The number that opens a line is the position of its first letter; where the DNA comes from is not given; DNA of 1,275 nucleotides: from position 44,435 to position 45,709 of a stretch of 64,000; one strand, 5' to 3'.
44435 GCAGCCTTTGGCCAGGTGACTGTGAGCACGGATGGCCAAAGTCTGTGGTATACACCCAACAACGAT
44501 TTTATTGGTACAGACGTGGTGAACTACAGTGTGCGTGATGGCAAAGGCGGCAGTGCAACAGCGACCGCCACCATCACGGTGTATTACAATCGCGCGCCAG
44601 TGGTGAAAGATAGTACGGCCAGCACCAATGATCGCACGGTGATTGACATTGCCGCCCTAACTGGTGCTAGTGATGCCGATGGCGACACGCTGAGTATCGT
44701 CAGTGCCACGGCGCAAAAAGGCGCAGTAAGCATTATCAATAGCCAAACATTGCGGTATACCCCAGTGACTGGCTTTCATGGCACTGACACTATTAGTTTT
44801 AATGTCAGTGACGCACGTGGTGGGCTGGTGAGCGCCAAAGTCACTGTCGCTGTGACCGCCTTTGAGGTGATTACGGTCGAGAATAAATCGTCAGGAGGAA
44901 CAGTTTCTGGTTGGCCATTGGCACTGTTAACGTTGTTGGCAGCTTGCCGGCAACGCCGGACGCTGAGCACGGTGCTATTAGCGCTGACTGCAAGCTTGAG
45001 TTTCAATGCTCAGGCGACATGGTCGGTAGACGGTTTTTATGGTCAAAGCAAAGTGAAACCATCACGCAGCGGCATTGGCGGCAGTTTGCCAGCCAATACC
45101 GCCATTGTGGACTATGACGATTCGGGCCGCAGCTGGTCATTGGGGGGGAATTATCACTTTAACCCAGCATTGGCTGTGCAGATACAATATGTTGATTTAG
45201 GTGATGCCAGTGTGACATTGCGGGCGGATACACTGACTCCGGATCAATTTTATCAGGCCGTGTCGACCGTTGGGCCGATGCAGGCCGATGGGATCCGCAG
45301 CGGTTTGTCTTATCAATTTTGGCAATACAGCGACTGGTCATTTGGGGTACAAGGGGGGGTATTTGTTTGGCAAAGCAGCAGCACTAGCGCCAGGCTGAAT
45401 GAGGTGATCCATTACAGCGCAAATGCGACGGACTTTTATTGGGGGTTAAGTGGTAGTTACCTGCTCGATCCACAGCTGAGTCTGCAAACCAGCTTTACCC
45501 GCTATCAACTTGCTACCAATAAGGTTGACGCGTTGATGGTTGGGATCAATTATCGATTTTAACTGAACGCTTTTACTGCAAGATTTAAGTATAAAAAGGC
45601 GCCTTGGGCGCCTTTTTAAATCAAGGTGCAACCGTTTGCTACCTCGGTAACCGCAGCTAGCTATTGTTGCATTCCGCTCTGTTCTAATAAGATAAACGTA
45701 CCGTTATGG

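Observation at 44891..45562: Giant adhesin ORF reads in frame through a GlyGly-CTERM-like sorting signal into a complete signal peptide plus a small outer-membrane beta-barrel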

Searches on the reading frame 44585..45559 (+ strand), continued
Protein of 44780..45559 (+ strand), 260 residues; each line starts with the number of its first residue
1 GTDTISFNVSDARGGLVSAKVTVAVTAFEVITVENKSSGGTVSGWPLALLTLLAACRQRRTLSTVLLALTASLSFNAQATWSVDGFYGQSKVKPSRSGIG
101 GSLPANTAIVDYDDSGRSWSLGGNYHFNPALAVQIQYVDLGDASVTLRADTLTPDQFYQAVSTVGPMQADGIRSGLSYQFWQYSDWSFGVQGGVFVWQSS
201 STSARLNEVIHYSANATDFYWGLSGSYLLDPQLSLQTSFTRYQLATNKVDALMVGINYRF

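Call 48: list_cluster_members(proteins=[P0004, P0005, P0013, P0015, P0016, P0023, P0037, P0111, P0031, P0049])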
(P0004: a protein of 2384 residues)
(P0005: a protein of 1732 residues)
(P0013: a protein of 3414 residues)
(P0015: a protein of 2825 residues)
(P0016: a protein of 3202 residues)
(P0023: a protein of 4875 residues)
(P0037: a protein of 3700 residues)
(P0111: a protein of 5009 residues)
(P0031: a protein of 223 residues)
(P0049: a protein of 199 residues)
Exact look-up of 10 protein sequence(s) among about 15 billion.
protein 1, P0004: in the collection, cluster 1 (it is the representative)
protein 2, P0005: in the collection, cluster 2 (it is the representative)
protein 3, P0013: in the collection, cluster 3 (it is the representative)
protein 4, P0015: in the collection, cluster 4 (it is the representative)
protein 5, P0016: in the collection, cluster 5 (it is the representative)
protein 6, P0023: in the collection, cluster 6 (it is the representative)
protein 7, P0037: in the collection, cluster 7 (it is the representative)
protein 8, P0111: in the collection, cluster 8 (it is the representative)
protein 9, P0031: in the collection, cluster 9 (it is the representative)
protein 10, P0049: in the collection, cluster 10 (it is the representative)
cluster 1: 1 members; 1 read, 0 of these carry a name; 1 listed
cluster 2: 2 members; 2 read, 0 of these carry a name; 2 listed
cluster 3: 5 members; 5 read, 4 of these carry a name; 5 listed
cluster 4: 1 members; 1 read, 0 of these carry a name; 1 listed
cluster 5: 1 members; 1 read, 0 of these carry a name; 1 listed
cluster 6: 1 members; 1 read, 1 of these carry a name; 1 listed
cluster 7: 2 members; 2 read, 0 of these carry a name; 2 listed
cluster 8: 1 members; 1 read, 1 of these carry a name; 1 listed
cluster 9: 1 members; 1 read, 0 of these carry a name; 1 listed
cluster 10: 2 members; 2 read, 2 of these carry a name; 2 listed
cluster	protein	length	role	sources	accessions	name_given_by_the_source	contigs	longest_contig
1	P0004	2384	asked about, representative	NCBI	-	-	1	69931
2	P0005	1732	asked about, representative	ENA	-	-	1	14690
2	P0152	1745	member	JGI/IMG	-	-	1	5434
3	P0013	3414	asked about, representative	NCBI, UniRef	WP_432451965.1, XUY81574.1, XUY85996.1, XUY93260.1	Ig-like domain-containing protein [Agarivorans sp. QJM3NY_29] | Ig-like domain-containing protein n=1 Tax=unclassified Agarivorans TaxID=2636026 ...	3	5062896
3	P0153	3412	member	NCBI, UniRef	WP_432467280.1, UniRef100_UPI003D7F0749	Ig-like domain-containing protein [Agarivorans sp. Z349TD_8] | Ig-like domain-containing protein n=1 Tax=Agarivorans sp. Z349TD_8 TaxID=3421434 ...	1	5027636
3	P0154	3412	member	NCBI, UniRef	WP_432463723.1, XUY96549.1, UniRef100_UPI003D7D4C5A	Ig-like domain-containing protein [Agarivorans sp. QJM3NY_33] | Ig-like domain-containing protein n=1 Tax=Agarivorans sp. QJM3NY_33 TaxID=3421432 ...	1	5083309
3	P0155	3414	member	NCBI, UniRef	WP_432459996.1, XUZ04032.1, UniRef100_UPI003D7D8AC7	Ig-like domain-containing protein [Agarivorans sp. QJM3NY_25] | Ig-like domain-containing protein n=1 Tax=Agarivorans sp. QJM3NY_25 TaxID=3421430 ...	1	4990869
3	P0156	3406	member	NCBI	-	-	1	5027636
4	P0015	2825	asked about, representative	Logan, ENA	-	-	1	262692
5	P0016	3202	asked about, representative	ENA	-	-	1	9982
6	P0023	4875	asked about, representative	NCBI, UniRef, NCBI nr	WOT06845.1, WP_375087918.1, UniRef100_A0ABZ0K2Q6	VCBS domain-containing protein [Shewanella youngdeokensis] | VCBS domain-containing protein n=1 Tax=Shewanella youngdeokensis TaxID=2999068 ... | VCBS domain-containing protein [Shewanella sp. DAU334]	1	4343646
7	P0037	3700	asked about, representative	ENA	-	-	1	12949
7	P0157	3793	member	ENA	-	-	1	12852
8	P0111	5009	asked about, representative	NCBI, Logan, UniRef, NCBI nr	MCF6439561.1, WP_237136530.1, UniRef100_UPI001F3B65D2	tandem-95 repeat protein [Pseudoalteromonas luteoviolacea] | tandem-95 repeat protein n=1 Tax=Pseudoalteromonas luteoviolacea TaxID=43657 ... | Ig-like domain-containing protein [Pseudoalteromonas luteoviolacea]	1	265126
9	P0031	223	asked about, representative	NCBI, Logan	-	-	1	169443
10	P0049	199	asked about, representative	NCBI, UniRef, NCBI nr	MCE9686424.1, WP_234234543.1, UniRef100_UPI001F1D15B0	porin family protein [Shewanella sp. AS16] | outer membrane beta-barrel protein n=1 Tax=Shewanella sp. AS16 TaxID=2907625 ... | outer membrane beta-barrel protein [Shewanella sp. AS16]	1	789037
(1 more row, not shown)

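Call 66: find_encoding_contigs(protein=P0013, flank=10000, max_places=1)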
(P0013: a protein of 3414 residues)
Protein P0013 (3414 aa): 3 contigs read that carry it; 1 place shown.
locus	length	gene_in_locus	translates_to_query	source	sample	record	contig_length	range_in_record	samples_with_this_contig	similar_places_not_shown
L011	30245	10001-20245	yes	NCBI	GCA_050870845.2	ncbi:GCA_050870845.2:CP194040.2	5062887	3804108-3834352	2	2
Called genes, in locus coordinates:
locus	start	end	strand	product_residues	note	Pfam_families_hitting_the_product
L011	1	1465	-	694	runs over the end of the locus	PF01569:PAP2 (weak), PF12951:PATR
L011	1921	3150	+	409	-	PF14486:DUF4432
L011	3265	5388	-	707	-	PF00015:MCPsignal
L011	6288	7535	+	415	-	-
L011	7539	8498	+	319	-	PF00551:Formyl_trans_N, PF02911:Formyl_trans_C (weak)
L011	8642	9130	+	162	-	-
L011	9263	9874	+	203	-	PF07484:Collar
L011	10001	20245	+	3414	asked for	PF14252:DUF4347, PF19078:Big_12, PF19078:Big_12, PF13205:Big_5, PF17892:Cadherin_5, PF17963:Big_9, PF17803:Cadherin_4, PF17892:Cadherin_5, +26 more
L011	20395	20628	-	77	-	PF13192:Thioredoxin_3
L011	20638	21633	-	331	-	PF03773:ArsP_1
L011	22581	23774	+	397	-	PF12686:DUF3800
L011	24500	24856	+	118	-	-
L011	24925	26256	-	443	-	PF00078:RVT_1, PF08388:GIIM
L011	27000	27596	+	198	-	PF00589:Phage_integrase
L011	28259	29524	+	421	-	-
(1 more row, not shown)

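Call 67: find_encoding_contigs(protein=P0023, flank=10000, max_places=1)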
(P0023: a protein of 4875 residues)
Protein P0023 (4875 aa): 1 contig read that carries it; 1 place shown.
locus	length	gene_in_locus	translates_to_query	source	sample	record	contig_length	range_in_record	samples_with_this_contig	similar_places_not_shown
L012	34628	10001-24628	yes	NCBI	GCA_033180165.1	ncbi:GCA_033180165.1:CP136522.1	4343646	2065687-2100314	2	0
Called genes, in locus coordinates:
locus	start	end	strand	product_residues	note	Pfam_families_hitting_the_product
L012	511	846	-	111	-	PF02810:SEC-C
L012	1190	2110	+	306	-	PF01368:DHH, PF02833:DHHA2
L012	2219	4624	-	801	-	PF20437:LonC_helical, PF13654:AAA_32, PF20436:LonB_AAA-LID, PF05362:Lon_C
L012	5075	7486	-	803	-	PF01136:Peptidase_U32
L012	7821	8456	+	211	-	-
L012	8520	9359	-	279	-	PF20240:DUF6597 (weak), PF00165:HTH_AraC (weak), PF12833:HTH_18, PF00165:HTH_AraC (weak)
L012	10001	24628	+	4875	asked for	PF17803:Cadherin_4, PF17892:Cadherin_5, PF17963:Big_9, PF17803:Cadherin_4, PF17892:Cadherin_5, PF17963:Big_9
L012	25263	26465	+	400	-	PF00909:Ammonium_transp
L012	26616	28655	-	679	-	PF00149:Metallophos, PF02872:5_nucleotid_C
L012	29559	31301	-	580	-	PF00128:Alpha-amylase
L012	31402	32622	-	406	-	-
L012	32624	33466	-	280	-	PF05116:S6PP (faint), PF08282:Hydrolase_3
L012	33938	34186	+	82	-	-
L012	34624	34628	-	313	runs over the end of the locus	PF01118:Semialdhyde_dh (faint), PF01370:Epimerase (faint), PF05368:NmrA, PF13460:NAD_binding_10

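Call 74: search_protein_families(library=pfam, proteins=[P0113, P0117, P0142, P0031, P0041, P0138], max_evalue=0.001)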
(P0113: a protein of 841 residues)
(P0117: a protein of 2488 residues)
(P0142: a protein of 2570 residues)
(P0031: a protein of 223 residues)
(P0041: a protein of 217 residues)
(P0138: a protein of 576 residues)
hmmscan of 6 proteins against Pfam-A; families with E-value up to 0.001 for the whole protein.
P0113 (841 aa): 4 families
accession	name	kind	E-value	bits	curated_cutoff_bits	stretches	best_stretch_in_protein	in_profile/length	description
PF00691.25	OmpA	-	1.8e-32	112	27.2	3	633-719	4-89/98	OmpA family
PF01389.23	OmpA_membrane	-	2.9e-15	56.9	21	1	102-265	5-147/180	OmpA-like transmembrane domain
PF13505.12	OMP_b-brl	-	8.7e-12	46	28.7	1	101-285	20-175/175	Outer membrane protein beta-barrel domain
PF05359.17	DUF748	-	0.00016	20.3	50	0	330-376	881-927/1037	Domain of Unknown Function (DUF748)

P0117 (2488 aa): 16 families
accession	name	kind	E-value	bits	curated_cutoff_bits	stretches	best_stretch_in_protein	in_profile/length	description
PF01436.27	NHL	-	1.7e-57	189.2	20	3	775-801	1-27/28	NHL repeat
PF17963.7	Big_9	-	5e-57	191.2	23.6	4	1219-1313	1-89/89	Bacterial Ig domain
PF17892.7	Cadherin_5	-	1.7e-44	150.1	26.5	4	1219-1314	2-97/98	Cadherin-like domain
PF17803.7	Cadherin_4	-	1.6e-42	144.3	25.1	4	1212-1282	4-71/71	Bacterial cadherin-like domain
PF25021.1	TEN_NHL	-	1.3e-41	143.2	27.1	4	300-347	133-178/357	Teneurin NHL domain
PF24684.1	Vgb_lyase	-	1.6e-30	106.4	50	3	310-444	98-220/290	Virginiamycin B lyase family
PF08450.18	SGL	-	2.8e-23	83.2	26.3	1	259-341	138-216/246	SMP-30/Gluconolactonase/LRE-like region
PF00691.25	OmpA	-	8.2e-18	65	27.2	1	2377-2472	2-98/98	OmpA family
PF00240.29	ubiquitin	-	4.3e-17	62.1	25.4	1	3-73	1-71/72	Ubiquitin family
PF13505.12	OMP_b-brl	-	4.4e-15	56.7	28.7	1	2075-2251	15-175/175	Outer membrane protein beta-barrel domain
PF01389.23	OmpA_membrane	-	5.6e-14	52.7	21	1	2064-2226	4-142/180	OmpA-like transmembrane domain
PF22701.2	Mala_s_1-like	-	7.4e-13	49.1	27.5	1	669-747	91-168/195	Mal s 1 allergenic protein-like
PF06739.17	SBBP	-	1.3e-12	47.9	20.5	0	930-945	14-29/38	Beta-propeller repeat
PF11976.14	Rad60-SLD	-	1.6e-08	34.7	23.8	1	1-67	1-68/72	Ubiquitin-2 like Rad60 SUMO-like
PF13449.12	Phytase-like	-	1.2e-06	29.1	27.6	0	259-325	72-141/284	Esterase-like activity of phytase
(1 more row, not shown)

P0142 (2570 aa): 10 families
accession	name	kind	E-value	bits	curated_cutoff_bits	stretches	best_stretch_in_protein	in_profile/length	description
PF17963.7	Big_9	-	1.2e-206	670.7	23.6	14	319-411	1-89/89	Bacterial Ig domain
PF17803.7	Cadherin_4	-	1.9e-164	534.9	25.1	13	880-950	1-71/71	Bacterial cadherin-like domain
PF17892.7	Cadherin_5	-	1.6e-132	432.3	26.5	12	1087-1174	1-96/98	Cadherin-like domain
PF01389.23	OmpA_membrane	-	2.3e-19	70.3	21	1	2125-2313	4-179/180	OmpA-like transmembrane domain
PF05345.18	He_PIG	-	1.4e-15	57.9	24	3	128-219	2-96/96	Putative Ig domain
PF19076.6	CshA_repeat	-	8.9e-15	55.7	27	0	326-410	29-101/103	Surface adhesin CshA repetitive domain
PF13505.12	OMP_b-brl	-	2.8e-14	54.1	28.7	1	2121-2310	16-175/175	Outer membrane protein beta-barrel domain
PF00691.25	OmpA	-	5e-12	46.5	27.2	1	2364-2452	1-90/98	OmpA family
PF16184.11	Cadherin_3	-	1.4e-06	28.6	25.5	0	918-975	26-99/106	Cadherin-like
PF24908.1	Ig_SIBA-E_2nd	-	6.9e-05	23.4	27.8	0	134-194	8-69/117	Integrin beta-like protein A-E, second Ig-like domain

P0031 (223 aa): 1 family
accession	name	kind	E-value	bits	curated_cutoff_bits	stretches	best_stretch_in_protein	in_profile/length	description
PF13505.12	OMP_b-brl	-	2.6e-08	34.7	28.7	1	19-223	4-175/175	Outer membrane protein beta-barrel domain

P0041 (217 aa): 4 families
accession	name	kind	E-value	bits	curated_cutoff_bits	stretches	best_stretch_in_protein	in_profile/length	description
PF01389.23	OmpA_membrane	-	1.7e-07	31.6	21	1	37-122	2-80/180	OmpA-like transmembrane domain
PF13505.12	OMP_b-brl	-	7.7e-06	26.6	28.7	1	48-217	20-175/175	Outer membrane protein beta-barrel domain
PF13609.12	Porin_4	-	4.8e-05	23.8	27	0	103-216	130-258/310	Gram-negative porin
PF00593.30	TonB_dep_Rec_b-barrel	-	0.00025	21.5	27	1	53-203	197-350/436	TonB dependent receptor-like, beta-barrel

P0138 (576 aa): 7 families
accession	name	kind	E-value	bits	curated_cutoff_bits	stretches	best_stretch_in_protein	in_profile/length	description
PF17963.7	Big_9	-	5.8e-43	146.1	23.6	2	297-384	1-89/89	Bacterial Ig domain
PF17892.7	Cadherin_5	-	9.8e-33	112.3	26.5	2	296-385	1-97/98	Cadherin-like domain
PF17803.7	Cadherin_4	-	4.2e-27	94.9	25.1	2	288-353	2-71/71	Bacterial cadherin-like domain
PF00691.25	OmpA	-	4.2e-21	75.6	27.2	1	169-264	2-98/98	OmpA family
PF01389.23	OmpA_membrane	-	8e-11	42.4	21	1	416-556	24-147/180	OmpA-like transmembrane domain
PF13505.12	OMP_b-brl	-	1.8e-07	32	28.7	1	395-576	23-175/175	Outer membrane protein beta-barrel domain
PF19076.6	CshA_repeat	-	3.6e-05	24.8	27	0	307-385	40-103/103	Surface adhesin CshA repetitive domain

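Call 79: predict_structure(alignment_id=A5)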
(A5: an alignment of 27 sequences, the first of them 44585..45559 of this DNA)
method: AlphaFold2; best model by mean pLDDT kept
length: 325 residues; sequences in the alignment: 27
mean_pLDDT: 88.5   pTM: 0.73
mean pLDDT of the five models: 88.5, 87.9, 87.7, 87.3, 86.0
residues with pLDDT >= 90: 238; 70-90: 44; 50-70: 31; < 50: 12
segments of 3 or more residues with pLDDT < 50: 106-109, 137-142
pLDDT, mean of each block of 10 residues (from residue 1): 85 96 91 92 97 96 96 93 96 93 65 62 54 50 74 91 81 92 95 94 95 93 91 95 96 98 94 91 98 96 96 96 94
secondary structure, 60 per line:
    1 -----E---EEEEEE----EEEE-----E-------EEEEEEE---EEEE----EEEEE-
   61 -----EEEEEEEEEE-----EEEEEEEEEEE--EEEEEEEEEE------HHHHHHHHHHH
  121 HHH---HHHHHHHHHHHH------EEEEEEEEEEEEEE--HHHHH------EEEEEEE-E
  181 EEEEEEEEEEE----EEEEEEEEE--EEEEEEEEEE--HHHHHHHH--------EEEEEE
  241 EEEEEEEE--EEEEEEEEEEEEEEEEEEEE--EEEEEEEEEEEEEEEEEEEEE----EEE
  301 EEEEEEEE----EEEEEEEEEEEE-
elements in order: E10-15 E20-23 E37-43 E47-50 E55-59 E66-75 E81-91 E94-103 H110-123 H127-138 E145-158 H161-165 E172-178 E180-191 E196-204 E207-216 H219-226 E235-248 E251-270 E273-293 E298-308 E313-324

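Call 91: search_protein_families(library=ncbifam, alignment_id=A5, max_evalue=0.01)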
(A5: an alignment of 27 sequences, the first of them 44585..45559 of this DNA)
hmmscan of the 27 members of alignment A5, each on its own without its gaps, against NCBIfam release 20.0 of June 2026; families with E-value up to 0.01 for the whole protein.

A. member 1, window:44585-45559:+ (325 aa): 2 families
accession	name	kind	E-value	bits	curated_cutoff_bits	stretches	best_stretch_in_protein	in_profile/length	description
NF012211.1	tand_rpt_95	domain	3.9e-12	46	90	1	17-92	5-86/98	tandem-95 repeat protein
NF038111.1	rhom_dep_M36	equivalog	0.00011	19.8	1700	1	2-123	1184-1314/1315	rhombosortase-dependent M36 family metallopeptidase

B. families by the number of members that match (of 27 scanned): 14 families
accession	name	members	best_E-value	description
NF012211.1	tand_rpt_95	27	3.5e-18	tandem-95 repeat protein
NF038111.1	rhom_dep_M36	20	1.5e-08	rhombosortase-dependent M36 family metallopeptidase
NF033908.1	AcfA_fam_omp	19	7.8e-10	AcfA family outer membrane beta-barrel protein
TIGR03501.1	GlyGly_CTERM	9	2.3e-05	GlyGly-CTERM sorting domain-containing protein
TIGR04225.1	CshA_fibril_rpt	9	0.00037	fibrillar adhesin CshA-type repeat protein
NF008071.1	PRK10808.1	7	3.4e-10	porin OmpA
NF038112.1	myxo_dep_M36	7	3.8e-05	myxosortase-dependent M36 family metallopeptidase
TIGR04565.1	OMP_myx_plus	7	0.00019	outer membrane beta-barrel domain-containing protein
NF038115.1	SVAGG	5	2.8e-05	SVAGG family GlyGly-CTERM protein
NF045619.1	adhes_GNV_Cterm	4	0.00013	BapA/Bap/LapF family large adhesin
NF033755.1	gliding_CglE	1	0.00038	adventurous gliding motility protein CglE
TIGR04564.1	Synergist_CTERM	1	0.00099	Synerg-CTERM sorting domain-containing protein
TIGR04212.1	GlyGly_RbtA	1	0.0049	rhombotarget A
NF008202.0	PRK10959.1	1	0.0082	outer membrane protein OmpW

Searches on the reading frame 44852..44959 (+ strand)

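Call 8: search_protein_families(library=ncbifam, proteins=[window:44852-44959:+], max_evalue=10)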
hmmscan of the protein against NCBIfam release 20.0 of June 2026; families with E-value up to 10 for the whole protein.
seq(36 aa): 3 families
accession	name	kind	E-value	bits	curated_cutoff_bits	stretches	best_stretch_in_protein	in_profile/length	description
TIGR03501.1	GlyGly_CTERM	domain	0.03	15.1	15.5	1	14-35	1-22/22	GlyGly-CTERM sorting domain-containing protein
TIGR03382.1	GC_trans_RRR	domain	0.086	13.5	15.85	1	13-36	3-26/27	MYXO-CTERM sorting domain-containing protein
TIGR04179.1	rhombo_lipo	equivalog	0.18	11.1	150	1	7-36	228-257/259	rhombotarget lipoprotein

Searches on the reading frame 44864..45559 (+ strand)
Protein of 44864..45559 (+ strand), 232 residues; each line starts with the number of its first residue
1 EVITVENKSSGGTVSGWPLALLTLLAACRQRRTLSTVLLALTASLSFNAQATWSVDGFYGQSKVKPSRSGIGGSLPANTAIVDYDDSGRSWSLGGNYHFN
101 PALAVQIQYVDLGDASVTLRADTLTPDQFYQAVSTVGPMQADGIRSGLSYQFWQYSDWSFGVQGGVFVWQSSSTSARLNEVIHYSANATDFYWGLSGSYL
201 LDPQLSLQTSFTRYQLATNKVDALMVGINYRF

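Call 81: find_encoding_contigs(protein=P0062, flank=8000, max_places=2)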
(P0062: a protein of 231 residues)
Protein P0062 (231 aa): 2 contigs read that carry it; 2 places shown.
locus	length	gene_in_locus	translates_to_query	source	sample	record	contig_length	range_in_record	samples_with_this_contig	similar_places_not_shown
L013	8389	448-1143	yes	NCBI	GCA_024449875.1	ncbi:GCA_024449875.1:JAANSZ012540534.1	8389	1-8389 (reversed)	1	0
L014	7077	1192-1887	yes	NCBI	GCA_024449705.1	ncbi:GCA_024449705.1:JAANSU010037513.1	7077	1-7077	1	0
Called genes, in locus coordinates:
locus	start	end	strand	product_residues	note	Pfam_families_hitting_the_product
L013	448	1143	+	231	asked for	-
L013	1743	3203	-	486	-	PF00224:PK, PF02887:PK_C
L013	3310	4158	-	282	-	PF01418:HTH_6, PF01380:SIS, PF13580:SIS_2 (weak)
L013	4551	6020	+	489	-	PF00479:G6PD_N, PF02781:G6PD_C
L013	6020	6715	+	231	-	PF01182:Glucosamine_iso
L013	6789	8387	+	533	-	?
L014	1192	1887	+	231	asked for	-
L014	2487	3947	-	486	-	PF00224:PK, PF02887:PK_C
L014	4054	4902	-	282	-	PF01418:HTH_6, PF01380:SIS, PF13580:SIS_2 (weak)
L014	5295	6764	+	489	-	PF00479:G6PD_N, PF02781:G6PD_C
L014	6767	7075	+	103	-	?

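Call 82: find_encoding_contigs(protein=P0059, flank=8000, max_places=2)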
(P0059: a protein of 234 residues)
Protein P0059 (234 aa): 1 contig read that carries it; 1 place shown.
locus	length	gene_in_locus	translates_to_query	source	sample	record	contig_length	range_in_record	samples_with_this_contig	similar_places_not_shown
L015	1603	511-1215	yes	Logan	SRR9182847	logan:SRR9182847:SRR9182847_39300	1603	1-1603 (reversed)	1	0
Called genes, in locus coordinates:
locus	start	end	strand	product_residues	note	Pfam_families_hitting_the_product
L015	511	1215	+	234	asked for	PF13505:OMP_b-brl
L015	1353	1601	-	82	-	?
